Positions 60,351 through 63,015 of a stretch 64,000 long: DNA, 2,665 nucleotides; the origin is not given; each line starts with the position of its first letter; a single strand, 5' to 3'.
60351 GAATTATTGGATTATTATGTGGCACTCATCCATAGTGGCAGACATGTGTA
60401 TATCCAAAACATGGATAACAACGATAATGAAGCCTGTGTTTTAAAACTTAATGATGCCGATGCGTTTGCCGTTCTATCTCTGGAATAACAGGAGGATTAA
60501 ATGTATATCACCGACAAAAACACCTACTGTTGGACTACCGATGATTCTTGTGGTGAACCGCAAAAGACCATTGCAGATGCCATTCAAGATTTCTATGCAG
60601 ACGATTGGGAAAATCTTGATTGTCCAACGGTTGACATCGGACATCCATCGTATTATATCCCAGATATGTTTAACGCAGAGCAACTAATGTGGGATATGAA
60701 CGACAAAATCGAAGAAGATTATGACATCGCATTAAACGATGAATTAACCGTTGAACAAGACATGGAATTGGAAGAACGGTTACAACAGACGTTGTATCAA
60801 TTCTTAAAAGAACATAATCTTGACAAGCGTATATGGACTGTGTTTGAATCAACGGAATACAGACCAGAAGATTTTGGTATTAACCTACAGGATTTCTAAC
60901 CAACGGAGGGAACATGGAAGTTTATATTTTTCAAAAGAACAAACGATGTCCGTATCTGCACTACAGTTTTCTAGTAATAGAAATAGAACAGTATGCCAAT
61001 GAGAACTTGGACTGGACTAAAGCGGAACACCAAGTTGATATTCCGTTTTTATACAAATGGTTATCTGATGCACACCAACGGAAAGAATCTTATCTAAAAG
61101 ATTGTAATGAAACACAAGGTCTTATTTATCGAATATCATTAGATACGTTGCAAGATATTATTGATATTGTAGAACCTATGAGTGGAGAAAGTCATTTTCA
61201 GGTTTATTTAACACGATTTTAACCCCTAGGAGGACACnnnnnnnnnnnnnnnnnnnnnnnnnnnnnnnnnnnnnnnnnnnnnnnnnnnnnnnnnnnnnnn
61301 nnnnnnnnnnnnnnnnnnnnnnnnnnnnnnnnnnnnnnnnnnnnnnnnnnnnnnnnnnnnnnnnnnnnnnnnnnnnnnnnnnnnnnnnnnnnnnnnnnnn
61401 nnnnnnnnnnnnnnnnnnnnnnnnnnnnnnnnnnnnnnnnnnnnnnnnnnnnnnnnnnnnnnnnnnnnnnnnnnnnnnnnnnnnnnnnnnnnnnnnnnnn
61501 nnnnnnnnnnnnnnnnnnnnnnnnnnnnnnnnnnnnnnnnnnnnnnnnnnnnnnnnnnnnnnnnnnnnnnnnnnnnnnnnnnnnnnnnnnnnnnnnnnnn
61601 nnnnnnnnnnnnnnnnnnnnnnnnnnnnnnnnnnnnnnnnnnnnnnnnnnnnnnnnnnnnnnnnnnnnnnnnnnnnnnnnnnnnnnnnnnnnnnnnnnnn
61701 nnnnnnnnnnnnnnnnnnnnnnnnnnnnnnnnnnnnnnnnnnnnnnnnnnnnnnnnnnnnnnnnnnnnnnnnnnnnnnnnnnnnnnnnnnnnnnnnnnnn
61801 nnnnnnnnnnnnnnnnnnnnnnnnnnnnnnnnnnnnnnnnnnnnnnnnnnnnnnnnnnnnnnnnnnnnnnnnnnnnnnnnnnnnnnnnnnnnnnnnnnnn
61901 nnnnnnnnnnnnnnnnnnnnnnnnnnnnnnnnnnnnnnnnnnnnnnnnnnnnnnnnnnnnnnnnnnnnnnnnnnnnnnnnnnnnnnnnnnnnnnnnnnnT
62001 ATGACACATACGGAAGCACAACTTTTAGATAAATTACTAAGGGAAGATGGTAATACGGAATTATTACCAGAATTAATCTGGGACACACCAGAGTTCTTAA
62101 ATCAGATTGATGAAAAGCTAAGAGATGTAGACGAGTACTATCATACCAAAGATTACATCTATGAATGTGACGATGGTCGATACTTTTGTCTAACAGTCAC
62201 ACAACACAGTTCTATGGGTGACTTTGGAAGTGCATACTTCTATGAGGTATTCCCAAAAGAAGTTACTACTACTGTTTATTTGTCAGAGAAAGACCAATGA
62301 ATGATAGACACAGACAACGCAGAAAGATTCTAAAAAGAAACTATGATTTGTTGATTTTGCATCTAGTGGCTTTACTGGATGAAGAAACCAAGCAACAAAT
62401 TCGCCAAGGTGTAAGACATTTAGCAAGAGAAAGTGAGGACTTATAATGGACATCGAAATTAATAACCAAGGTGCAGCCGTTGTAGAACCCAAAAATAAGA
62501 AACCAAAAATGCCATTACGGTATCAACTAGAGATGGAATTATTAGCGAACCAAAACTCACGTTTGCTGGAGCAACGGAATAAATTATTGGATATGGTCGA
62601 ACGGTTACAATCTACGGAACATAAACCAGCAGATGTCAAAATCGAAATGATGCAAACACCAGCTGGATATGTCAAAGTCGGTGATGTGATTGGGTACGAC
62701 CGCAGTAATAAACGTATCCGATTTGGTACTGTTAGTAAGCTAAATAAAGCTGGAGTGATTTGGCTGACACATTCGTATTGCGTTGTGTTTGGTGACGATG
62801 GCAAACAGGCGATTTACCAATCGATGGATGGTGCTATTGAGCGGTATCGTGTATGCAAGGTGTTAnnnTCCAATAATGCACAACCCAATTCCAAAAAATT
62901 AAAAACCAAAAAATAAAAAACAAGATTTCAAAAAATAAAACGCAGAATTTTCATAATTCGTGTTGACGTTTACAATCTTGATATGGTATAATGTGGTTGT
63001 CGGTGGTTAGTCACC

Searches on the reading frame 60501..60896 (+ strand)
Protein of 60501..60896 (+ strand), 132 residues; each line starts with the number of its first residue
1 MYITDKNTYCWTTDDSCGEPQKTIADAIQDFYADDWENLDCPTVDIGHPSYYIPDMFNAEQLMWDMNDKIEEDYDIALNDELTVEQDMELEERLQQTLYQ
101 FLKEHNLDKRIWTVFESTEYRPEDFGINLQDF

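Call 41: search_protein_families(library=pfam, max_evalue=0.01, proteins=[window:60501-60896:+])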
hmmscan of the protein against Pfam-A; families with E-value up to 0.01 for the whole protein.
window:60501-60896:+ (132 aa): 0 families

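Call 42: search_protein_families(library=phrogs, max_evalue=0.001, proteins=[window:60501-60896:+])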
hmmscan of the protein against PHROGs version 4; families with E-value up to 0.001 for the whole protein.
window:60501-60896:+ (132 aa): 1 family
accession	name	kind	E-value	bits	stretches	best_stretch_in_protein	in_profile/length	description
phrog_1672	-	unknown function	5.7e-05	23.8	1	5-121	30-152/168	-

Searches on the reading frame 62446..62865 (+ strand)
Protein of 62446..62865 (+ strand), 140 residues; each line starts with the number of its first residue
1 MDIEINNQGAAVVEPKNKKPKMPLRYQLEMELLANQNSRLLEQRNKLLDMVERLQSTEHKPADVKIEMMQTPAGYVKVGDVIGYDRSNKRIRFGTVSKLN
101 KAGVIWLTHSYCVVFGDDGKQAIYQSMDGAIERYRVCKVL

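Call 14: find_related_loci(query=window:62446-62865:+, collection=viral_contigs, flank=4000)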
Query window:62446-62865:+ (140 aa) in viral_contigs; peptide patterns used: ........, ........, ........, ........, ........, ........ (x = any residue, [..] = any of these).
16 stretches matched a pattern; 13 encode a relative of the query (tblastn E <= 1e-3); 12 distinct loci.
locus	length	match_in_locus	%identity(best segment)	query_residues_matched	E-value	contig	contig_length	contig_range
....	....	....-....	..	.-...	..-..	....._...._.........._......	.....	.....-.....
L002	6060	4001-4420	85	1-140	2e-82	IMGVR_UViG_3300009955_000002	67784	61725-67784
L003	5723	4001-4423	87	1-140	2e-81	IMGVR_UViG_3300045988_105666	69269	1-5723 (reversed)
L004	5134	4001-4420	84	1-140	5e-81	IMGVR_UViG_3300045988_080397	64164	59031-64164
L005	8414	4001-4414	82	3-140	1e-74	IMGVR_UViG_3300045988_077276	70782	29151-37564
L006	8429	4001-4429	78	1-140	1e-74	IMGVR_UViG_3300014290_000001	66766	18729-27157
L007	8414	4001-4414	79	1-140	6e-72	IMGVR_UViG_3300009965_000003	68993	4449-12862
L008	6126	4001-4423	75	3-140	1e-70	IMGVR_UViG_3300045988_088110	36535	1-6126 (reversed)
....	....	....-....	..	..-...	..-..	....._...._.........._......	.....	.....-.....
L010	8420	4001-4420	86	3-140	7e-81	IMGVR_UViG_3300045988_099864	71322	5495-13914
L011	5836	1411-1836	79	1-140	8e-76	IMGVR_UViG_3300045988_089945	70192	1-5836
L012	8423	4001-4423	75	3-140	1e-70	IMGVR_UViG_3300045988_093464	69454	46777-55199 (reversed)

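Call 21: find_related_loci(query=window:62446-62865:+, collection=viral_contigs, flank=10000)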
Query window:62446-62865:+ (140 aa) in viral_contigs; peptide patterns used: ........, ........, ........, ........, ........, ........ (x = any residue, [..] = any of these).
16 stretches matched a pattern; 13 encode a relative of the query (tblastn E <= 1e-3); 12 distinct loci.
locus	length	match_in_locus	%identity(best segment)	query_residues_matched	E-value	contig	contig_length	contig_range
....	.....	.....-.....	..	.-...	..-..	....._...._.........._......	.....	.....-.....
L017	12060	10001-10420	85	1-140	5e-82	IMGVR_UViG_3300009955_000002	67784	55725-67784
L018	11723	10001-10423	87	1-140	4e-81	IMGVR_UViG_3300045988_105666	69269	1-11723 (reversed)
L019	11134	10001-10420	84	1-140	1e-80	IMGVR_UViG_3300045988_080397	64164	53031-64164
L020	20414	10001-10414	82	3-140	2e-74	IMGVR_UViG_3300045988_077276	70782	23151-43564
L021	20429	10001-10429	78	1-140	3e-74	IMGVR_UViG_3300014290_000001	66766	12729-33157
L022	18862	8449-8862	79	1-140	1e-71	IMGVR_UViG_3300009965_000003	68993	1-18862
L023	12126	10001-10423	75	3-140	2e-70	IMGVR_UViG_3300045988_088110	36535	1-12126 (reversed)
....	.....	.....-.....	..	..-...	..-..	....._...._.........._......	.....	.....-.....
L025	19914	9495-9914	86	3-140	1e-80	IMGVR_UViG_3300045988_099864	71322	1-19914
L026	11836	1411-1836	79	1-140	2e-75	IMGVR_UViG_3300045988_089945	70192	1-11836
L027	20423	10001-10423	75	3-140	2e-70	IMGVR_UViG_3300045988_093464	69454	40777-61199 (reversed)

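Call 39: find_related_loci(query=window:62446-62865:+, collection=genome_contigs, flank=6000)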
Query window:62446-62865:+ (140 aa) in genome_contigs; peptide patterns used: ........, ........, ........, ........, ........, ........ (x = any residue, [..] = any of these).
138 stretches matched a pattern, but none encodes a relative of the query by tblastn (E <= 1e-3).

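Call 41: search_protein_families(library=pfam, max_evalue=0.01, proteins=[window:62446-62865:+, L022:10239-10499:+, L022:10644-10904:+, L022:10894-11196:+, L022:11492-11971:+, L022:12579-13163:+])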
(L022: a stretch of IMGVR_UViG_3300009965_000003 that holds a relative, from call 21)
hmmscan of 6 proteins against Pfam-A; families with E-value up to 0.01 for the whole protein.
window:62446-62865:+ (140 aa): 0 families

L022:10239-10499:+ (87 aa): 0 families

L022:10644-10904:+ (87 aa): 0 families

L022:10894-11196:+ (101 aa): 0 families

L022:11492-11971:+ (160 aa): 0 families

L022:12579-13163:+ (195 aa): 0 families

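Call 42: search_protein_families(library=phrogs, max_evalue=0.001, proteins=[window:62446-62865:+, L022:10239-10499:+, L022:10644-10904:+, L022:10894-11196:+, L022:11492-11971:+, L022:12579-13163:+])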
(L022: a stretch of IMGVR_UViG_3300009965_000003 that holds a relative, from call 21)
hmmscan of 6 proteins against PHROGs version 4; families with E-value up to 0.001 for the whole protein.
window:62446-62865:+ (140 aa): 0 families

L022:10239-10499:+ (87 aa): 0 families

L022:10644-10904:+ (87 aa): 3 families
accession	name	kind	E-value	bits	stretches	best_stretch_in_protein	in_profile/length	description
phrog_21575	-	unknown function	1.3e-12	48.6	1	2-65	26-93/117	-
phrog_5643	-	unknown function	1.6e-05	25.5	1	15-83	8-73/79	-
phrog_4264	-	unknown function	0.00067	20.9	1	17-65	31-73/93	-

L022:10894-11196:+ (101 aa): 0 families

L022:11492-11971:+ (160 aa): 0 families

L022:12579-13163:+ (195 aa): 0 families

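Call 52: find_homologous_proteins(query=window:62446-62865:+, max_evalue=0.001)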
Query window:62446-62865:+ (140 aa): 267 proteins with E <= 0.001 among 281 candidates; the best 120 are listed.
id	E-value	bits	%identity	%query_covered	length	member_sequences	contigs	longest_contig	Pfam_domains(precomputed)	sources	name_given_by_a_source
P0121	5.1e-87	307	100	100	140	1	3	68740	-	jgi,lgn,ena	-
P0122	9.7e-80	283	94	100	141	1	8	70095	-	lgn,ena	-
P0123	7.2e-78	277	91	100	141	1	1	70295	-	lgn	-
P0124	1.6e-77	276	91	100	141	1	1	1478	-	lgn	-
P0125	2.5e-77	275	89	100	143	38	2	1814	-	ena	-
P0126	3.6e-77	275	90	100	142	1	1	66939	-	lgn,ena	-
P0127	5.2e-77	274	90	100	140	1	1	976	-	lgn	-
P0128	9.6e-77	273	89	100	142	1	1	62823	-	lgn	-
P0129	9.8e-77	273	89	100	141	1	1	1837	-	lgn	-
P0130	1.5e-76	273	90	100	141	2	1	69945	-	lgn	-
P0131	4.1e-76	271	89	100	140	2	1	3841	-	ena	-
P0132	8.4e-76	270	89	100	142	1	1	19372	-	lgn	-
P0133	8.4e-76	270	88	100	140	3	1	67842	-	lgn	-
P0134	8.6e-76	270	89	100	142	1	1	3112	-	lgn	-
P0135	9.4e-76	270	89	100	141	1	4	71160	-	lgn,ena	-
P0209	3.1e-71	256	83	99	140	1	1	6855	-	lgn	-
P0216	8.3e-71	254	85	100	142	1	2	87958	-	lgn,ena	-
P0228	4.6e-70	252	82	99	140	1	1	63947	-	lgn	-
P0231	9.1e-70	251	82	100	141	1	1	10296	-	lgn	-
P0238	4.3e-69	249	82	100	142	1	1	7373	-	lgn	-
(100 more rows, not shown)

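Call 53: find_encoding_contigs(protein=P0121, flank=8000, max_places=3)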
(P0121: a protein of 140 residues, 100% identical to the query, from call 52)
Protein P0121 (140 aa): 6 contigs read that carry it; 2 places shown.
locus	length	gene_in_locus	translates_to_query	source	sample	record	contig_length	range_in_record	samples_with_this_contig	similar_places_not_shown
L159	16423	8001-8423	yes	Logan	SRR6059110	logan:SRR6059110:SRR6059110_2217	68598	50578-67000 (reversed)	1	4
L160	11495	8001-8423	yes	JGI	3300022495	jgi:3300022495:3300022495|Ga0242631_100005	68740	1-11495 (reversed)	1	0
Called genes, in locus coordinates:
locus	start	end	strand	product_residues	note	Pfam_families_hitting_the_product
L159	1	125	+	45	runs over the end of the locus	-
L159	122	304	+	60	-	-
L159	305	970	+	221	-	PF02511:Thy1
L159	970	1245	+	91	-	-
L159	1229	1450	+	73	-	-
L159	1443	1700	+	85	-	-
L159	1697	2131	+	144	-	-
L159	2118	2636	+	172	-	PF13671:AAA_33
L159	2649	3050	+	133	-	-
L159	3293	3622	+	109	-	-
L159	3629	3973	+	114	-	-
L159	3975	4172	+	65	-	-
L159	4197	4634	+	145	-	-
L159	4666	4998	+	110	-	-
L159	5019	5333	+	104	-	-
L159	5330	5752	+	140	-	-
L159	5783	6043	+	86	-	-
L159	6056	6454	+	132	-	-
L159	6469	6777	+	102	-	-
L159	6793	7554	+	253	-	-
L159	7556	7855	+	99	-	-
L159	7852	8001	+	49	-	-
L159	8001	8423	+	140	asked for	-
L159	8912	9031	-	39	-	-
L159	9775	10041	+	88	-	-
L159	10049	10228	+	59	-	-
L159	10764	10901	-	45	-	-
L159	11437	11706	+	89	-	-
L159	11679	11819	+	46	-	-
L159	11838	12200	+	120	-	-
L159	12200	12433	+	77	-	-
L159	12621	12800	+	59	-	-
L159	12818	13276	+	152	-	-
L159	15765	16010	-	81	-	-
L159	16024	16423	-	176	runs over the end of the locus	PF00589:Phage_integrase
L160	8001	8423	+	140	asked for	-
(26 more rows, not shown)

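Call 54: find_encoding_contigs(protein=P0216, flank=3000, max_places=3)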
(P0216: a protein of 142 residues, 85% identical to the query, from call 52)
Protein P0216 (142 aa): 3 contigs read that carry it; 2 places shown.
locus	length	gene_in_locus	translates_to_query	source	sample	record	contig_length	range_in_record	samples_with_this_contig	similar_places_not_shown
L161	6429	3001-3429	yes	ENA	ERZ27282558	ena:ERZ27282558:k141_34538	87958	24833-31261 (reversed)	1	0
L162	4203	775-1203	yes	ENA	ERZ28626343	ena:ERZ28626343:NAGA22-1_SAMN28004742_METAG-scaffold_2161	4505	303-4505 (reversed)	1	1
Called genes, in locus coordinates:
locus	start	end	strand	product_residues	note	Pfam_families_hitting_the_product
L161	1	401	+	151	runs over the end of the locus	-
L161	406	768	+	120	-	-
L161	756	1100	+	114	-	-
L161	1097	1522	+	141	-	-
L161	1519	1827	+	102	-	-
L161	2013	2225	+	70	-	-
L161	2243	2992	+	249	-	-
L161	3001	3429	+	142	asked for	-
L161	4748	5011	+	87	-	-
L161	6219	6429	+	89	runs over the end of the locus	-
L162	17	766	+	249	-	-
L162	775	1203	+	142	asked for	-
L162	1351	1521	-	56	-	-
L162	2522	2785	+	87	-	-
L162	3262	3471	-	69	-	-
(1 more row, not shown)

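Call 55: find_encoding_contigs(protein=P0228, flank=1300, max_places=10)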
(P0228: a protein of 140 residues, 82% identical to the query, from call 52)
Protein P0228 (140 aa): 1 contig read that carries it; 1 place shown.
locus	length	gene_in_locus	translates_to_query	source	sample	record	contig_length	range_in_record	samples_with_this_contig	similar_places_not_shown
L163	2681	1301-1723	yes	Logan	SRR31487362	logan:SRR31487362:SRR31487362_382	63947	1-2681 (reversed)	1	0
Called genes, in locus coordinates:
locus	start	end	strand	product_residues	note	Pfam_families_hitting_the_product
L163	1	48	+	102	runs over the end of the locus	-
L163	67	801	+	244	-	-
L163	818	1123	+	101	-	-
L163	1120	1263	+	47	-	-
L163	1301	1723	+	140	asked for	-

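Call 56: find_encoding_contigs(protein=P0231, flank=1300, max_places=10)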
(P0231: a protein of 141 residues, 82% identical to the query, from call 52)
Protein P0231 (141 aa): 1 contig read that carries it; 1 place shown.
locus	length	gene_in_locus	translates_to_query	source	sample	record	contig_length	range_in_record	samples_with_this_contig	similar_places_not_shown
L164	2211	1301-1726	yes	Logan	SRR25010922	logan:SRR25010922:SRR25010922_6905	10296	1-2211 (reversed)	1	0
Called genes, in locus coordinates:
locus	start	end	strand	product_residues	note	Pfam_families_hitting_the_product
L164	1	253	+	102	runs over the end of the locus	-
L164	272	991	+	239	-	-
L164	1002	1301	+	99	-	-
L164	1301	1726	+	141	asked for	-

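Call 57: find_encoding_contigs(protein=P0238, flank=1300, max_places=10)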
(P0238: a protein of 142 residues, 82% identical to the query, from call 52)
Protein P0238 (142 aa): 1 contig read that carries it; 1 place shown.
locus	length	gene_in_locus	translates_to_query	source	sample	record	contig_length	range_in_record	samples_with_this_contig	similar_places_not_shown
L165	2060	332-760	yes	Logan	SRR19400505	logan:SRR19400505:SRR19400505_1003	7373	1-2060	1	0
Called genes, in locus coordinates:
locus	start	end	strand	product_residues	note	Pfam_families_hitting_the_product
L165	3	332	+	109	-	?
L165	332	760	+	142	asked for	-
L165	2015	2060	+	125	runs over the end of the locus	-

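Call 58: find_encoding_contigs(protein=P0209, flank=1300, max_places=10)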
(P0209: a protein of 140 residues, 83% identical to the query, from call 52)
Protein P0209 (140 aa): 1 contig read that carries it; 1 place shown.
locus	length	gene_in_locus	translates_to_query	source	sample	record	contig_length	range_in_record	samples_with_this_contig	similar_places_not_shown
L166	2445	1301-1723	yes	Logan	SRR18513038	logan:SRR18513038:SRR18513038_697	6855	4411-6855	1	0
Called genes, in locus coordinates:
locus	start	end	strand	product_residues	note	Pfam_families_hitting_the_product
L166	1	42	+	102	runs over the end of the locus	-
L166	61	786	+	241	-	-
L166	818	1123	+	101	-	-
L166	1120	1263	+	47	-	-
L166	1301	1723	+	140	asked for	-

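Call 87: search_protein_families(library=pfam, max_evalue=0.01, proteins=[L159:2649-3047:+, L159:3293-3619:+, L159:3629-3970:+, L159:4197-4631:+, L159:4666-4995:+, L159:5019-5330:+, L159:5330-5749:+, L159:9775-10038:+, L159:11838-12197:+, L159:12818-13273:+])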
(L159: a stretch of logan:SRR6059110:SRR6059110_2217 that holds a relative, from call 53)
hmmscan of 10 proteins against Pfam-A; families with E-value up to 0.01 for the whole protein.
L159:2649-3047:+ (133 aa): 0 families

L159:3293-3619:+ (109 aa): 0 families

L159:3629-3970:+ (114 aa): 1 family
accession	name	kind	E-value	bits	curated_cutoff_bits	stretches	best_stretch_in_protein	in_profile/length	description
PF05766.18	NinG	-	0.0019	18.5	25.4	1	66-105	6-44/193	Bacteriophage Lambda NinG protein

L159:4197-4631:+ (145 aa): 0 families

L159:4666-4995:+ (110 aa): 0 families

L159:5019-5330:+ (104 aa): 0 families

L159:5330-5749:+ (140 aa): 0 families

L159:9775-10038:+ (88 aa): 0 families

L159:11838-12197:+ (120 aa): 0 families

L159:12818-13273:+ (152 aa): 0 families
